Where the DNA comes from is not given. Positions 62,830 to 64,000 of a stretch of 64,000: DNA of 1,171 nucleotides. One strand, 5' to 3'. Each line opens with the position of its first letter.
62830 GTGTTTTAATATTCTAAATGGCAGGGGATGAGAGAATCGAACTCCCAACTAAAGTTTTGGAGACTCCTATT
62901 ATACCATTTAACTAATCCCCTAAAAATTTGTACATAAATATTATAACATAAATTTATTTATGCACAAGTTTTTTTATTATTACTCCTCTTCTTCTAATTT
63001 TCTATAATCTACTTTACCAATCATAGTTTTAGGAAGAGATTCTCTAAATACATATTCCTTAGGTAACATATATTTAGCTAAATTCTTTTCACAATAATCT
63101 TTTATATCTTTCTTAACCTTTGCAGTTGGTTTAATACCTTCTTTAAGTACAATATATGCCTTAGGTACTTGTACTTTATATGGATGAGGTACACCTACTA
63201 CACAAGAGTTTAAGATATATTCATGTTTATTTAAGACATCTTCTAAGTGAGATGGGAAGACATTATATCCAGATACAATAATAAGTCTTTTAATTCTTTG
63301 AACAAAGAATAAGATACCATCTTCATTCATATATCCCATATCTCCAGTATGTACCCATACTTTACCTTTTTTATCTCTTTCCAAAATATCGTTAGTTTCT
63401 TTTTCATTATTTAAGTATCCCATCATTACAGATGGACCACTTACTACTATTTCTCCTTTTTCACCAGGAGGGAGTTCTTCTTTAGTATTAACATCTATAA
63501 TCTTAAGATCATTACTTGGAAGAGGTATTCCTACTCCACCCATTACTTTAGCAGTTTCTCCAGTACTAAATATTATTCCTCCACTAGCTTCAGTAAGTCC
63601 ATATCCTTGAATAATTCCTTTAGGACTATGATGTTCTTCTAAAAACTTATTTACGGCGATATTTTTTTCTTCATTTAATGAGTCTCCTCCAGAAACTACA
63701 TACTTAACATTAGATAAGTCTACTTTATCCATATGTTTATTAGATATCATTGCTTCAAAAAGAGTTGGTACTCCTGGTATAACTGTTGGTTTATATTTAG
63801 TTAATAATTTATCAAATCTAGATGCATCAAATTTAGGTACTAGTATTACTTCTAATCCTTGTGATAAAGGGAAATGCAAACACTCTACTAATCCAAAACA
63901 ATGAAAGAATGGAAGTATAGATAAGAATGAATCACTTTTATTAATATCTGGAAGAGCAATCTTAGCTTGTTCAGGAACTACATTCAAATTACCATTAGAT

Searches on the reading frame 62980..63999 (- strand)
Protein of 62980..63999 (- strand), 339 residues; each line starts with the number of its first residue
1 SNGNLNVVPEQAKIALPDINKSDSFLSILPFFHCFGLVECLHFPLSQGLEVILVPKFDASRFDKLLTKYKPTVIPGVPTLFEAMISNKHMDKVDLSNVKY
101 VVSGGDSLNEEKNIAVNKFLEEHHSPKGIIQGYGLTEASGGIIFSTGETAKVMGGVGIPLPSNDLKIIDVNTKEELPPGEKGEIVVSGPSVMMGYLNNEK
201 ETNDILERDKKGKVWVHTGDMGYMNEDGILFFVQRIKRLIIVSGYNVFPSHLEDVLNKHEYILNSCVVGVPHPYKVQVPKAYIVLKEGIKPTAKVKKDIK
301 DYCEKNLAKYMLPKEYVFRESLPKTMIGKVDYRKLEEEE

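Call 32: search_protein_families(library=pfam, proteins=[window:62980-63999:-], max_evalue=0.001)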
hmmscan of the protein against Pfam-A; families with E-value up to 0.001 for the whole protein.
window:62980-63999:- (339 aa): 2 families
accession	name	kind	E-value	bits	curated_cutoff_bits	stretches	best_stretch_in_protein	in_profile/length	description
PF00501.34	AMP-binding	-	7e-44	150.6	29.9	1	19-196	202-384/384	AMP-binding enzyme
PF13193.12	AMP-binding_C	-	7.7e-20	72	24.5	1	252-329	2-76/76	AMP-binding enzyme C-terminal domain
